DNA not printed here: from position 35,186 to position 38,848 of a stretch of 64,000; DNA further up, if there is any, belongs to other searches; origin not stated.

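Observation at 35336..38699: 1121-aa single-polypeptide GH18-like + CE4 deacetylase + processive GT2 synthase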

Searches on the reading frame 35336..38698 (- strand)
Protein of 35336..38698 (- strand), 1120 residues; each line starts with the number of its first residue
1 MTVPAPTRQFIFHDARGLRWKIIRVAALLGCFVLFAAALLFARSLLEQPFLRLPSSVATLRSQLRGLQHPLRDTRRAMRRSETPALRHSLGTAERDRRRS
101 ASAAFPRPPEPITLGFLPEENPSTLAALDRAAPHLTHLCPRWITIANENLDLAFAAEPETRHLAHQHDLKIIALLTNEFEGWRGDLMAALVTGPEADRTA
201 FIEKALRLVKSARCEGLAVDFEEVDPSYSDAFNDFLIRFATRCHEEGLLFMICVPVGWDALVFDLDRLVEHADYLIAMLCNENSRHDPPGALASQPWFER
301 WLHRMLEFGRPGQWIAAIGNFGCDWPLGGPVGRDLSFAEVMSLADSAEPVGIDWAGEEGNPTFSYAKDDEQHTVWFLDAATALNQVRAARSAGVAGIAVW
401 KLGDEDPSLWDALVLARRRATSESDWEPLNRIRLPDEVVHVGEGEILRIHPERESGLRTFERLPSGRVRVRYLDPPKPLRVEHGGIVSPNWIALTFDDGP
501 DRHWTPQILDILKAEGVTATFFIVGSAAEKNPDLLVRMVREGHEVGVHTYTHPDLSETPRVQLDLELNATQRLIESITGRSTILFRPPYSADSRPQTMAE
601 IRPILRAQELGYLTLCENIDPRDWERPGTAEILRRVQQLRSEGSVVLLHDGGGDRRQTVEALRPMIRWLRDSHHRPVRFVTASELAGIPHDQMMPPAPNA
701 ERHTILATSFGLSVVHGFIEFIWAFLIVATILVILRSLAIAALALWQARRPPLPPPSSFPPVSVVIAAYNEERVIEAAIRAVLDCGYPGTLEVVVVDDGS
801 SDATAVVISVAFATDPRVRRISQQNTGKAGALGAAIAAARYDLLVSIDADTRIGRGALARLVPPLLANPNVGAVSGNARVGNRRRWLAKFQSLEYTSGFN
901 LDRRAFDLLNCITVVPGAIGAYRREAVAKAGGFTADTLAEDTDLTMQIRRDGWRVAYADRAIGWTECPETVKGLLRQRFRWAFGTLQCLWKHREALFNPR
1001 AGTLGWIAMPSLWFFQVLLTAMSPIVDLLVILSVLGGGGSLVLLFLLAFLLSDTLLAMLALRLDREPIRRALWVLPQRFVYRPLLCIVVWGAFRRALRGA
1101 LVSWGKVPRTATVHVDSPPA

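Call 5: search_protein_families(library=pfam, proteins=[window:35336-38698:-], max_evalue=0.01)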
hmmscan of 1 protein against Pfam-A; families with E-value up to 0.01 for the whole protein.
window:35336-38698:- (1120 aa): 7 families
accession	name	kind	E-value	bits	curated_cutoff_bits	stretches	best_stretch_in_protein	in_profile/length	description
PF01522.26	Polysacc_deac_1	-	4.2e-34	117.6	23.1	1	489-592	6-108/124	Polysaccharide deacetylase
PF13641.12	Glyco_tranf_2_3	-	2.8e-32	113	27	1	760-984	1-230/230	Glycosyltransferase like family 2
PF13632.12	Glyco_trans_2_3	-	1.8e-26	93.7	27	1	845-1050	3-192/198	Glycosyl transferase family group 2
PF00535.33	Glycos_transf_2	-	4.5e-25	88.9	23.3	1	763-928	1-165/168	Glycosyl transferase family 2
PF13506.12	Glyco_transf_21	-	2.6e-20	73.1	21.7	1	828-982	18-173/174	Glycosyl transferase family 21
PF03142.21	Chitin_synth_2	-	3.6e-11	42.9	27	1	836-932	197-294/527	Chitin synthase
PF00704.34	Glyco_hydro_18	-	4.2e-05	23.8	29.6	1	195-403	87-315/317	Glycosyl hydrolases family 18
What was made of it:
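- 37235..37438 (-): Residues 421-488. Small beta-sandwich linker domain (strands 438-484). No Pfam hit (call 5).
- On GT2 processive membrane synthases (PgaC/IcaA/MatB/BcsA/HAS type): Pfam GT2 families score 89-113 bits (call 5).
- On CE4 / NodB-homology deacetylases: Pfam 117.6 bits against a cut-off of 23.1 (call 5).
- On GH18: 23.8 bits against 29.6 (call 5).
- Checked: Pfam results (call 5): CE4 117.6 bits and GT2 113 bits, both far above their cut-offs.
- Weak Chitin_synth_2 hit of 42.9 bits (call 5). There are no LysM or other peptidoglycan-binding modules, unlike SleL/YaaH (call 5).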

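Call 6: search_protein_families(library=ncbifam, proteins=[window:35336-38698:-], max_evalue=0.01)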
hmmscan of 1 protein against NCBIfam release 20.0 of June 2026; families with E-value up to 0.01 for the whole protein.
window:35336-38698:- (1120 aa): 38 families (the best 25 are shown)
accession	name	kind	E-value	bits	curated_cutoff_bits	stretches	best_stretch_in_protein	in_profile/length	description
TIGR03937.1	PgaC_IcaA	equivalog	2.9e-62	210.9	422.3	1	751-1098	36-392/407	poly-beta-1,6-N-acetyl-D-glucosamine synthase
TIGR04243.1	nodulat_NodB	equivalog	2.4e-40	138.2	240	1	492-656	4-162/197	chitooligosaccharide deacetylase NodB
TIGR02764.1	spore_ybaN_pdaB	equivalog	8e-40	136.7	237.4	1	491-678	7-186/191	polysaccharide deacetylase family sporulation protein PdaB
NF045821.1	PgAcgDacpgdA1_Bac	equivalog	1.7e-33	115.7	400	1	492-684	90-273/282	peptidoglycan-N-acetylglucosamine deacetylase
TIGR04242.1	nodulat_NodC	equivalog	7.9e-31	107.4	550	1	756-986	44-285/395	chitooligosaccharide synthase NodC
NF045820.1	PgAcgDacpgdA_Strep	equivalog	3.6e-29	101.9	800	1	492-686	270-448/463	peptidoglycan-N-acetylglucosamine deacetylase PgdA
TIGR02884.1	spore_pdaA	equivalog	7.7e-28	97.7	298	1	491-655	38-199/224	delta-lactam-biosynthetic de-N-acetylase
TIGR03111.1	glyc2_xrt_Gpos1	hypoth_equivalog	1.2e-25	90.2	363.95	1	721-990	9-291/439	TIGR03111 family XrtG-associated glycosyltransferase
TIGR03965.1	mycofact_glyco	equivalog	1.1e-23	83.9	280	1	749-996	64-311/467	mycofactocin biosynthesis glycosyltransferase MftF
TIGR02873.1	spore_ylxY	hypoth_equivalog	1.9e-22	79.7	391.5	1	502-672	97-256/268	probable sporulation protein, polysaccharide deacetylase family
TIGR03030.1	CelA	equivalog_domain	3.3e-21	75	699.1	1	721-1056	88-452/714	UDP-forming cellulose synthase catalytic subunit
NF045822.1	PgAcgDacpgdA2_Bac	equivalog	1.5e-20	73.7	400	1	494-671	74-250/274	peptidoglycan-N-acetylglucosamine deacetylase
NF041875.1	EPS_EpsD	equivalog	1.5e-18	67.3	370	1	762-976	1-218/325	exopolysaccharide biosynthesis glycosyltransferase EpsD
TIGR03472.1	HpnI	equivalog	7.9e-18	64.4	310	1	724-982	6-269/373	bacteriohopanetetrol glucosamine biosynthesis glycosyltransferase HpnI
NF053846.1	glyco_with_XrtP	equivalog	1.3e-17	63.6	520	1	736-1041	18-357/440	XrtP-associated glycosyltransferase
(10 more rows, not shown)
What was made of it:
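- On PgaC/IcaA PNAG synthase (NCBIfam TIGR03937 equivalog): 210.9 bits (call 6).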

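Call 7: search_solved_structures(query=window:35336-38698:-, max_evalue=0.01, show_alignments=0)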
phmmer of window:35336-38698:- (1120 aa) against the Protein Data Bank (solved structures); distinct sequences matched with E-value up to 0.01: 79 (the best 60 are shown).
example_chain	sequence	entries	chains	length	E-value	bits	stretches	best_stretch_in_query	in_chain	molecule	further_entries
7y51_A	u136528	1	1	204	1.4e-33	118.9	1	490-685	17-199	Predicted xylanase/chitin deacetylase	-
7fbw_A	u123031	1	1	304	4.7e-33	117.1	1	490-685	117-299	Predicted xylanase/chitin deacetylase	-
5o6y_A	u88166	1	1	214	3.9e-27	97.5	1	490-681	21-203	Peptidoglycan N-acetylglucosamine deacetylase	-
6h8l_A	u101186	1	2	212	2.2e-26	95.1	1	491-685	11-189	Peptidoglycan-N-acetylmuramic acid deacetylase PdaC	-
5o6y_B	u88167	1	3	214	5.6e-26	93.7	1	490-681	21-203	Peptidoglycan N-acetylglucosamine deacetylase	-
4l1g_A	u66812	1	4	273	1.1e-25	92.7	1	490-682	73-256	Peptidoglycan N-acetylglucosamine deacetylase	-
6h8n_A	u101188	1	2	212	1.5e-25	92.3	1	491-685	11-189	Peptidoglycan-N-acetylmuramic acid deacetylase PdaC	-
2c1g_A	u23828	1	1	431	2.8e-25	91.4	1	492-684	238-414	PEPTIDOGLYCAN GLCNAC DEACETYLASE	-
7bly_A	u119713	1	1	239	3.1e-25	91.2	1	487-689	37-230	Aspergillus niger contig An12c0130, genomic contig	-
2c1i_A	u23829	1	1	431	1.4e-24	89.1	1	492-684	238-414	PEPTIDOGLYCAN GLCNAC DEACETYLASE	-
2y8u_A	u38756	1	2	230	2.8e-24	88.1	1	487-650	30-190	CHITIN DEACETYLASE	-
2cc0_A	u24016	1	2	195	3e-22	81.3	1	490-654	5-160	ACETYL-XYLAN ESTERASE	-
5lfz_A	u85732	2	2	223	3.2e-21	77.9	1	488-674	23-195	ArCE4A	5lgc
6hm9_A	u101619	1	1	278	5.5e-21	77.2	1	485-675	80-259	Putative polysaccharide deacetylase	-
1ny1_A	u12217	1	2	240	1.3e-19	72.6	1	489-657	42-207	Probable polysaccharide deacetylase pdaA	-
4p00_A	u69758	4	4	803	7.1e-19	70.2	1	752-1071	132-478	Cellulose Synthase A subunit | Cellulose Synthase subunit A | Putative cellulose synthase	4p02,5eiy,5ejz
8snd_A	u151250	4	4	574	1.4e-15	59.3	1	842-1058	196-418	Hyaluronan synthase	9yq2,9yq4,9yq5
5jh8_A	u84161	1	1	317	6.6e-13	50.4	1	181-413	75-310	Probable chitinase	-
8smm_A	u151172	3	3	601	1.1e-11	46.3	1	821-985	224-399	Hyaluronan synthase 1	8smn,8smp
4wiw_A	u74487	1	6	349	7.4e-10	40.3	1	159-409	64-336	Glycoside hydrolase family 18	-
4s3j_A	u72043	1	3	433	1.2e-09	39.6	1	171-414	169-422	Cortical-lytic enzyme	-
4s3k_A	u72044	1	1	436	4.6e-09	37.7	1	121-411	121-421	Spore germination protein YaaH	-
3cz8_A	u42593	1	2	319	1.8e-07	32.4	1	166-402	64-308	Putative sporulation-specific glycosylase ydhD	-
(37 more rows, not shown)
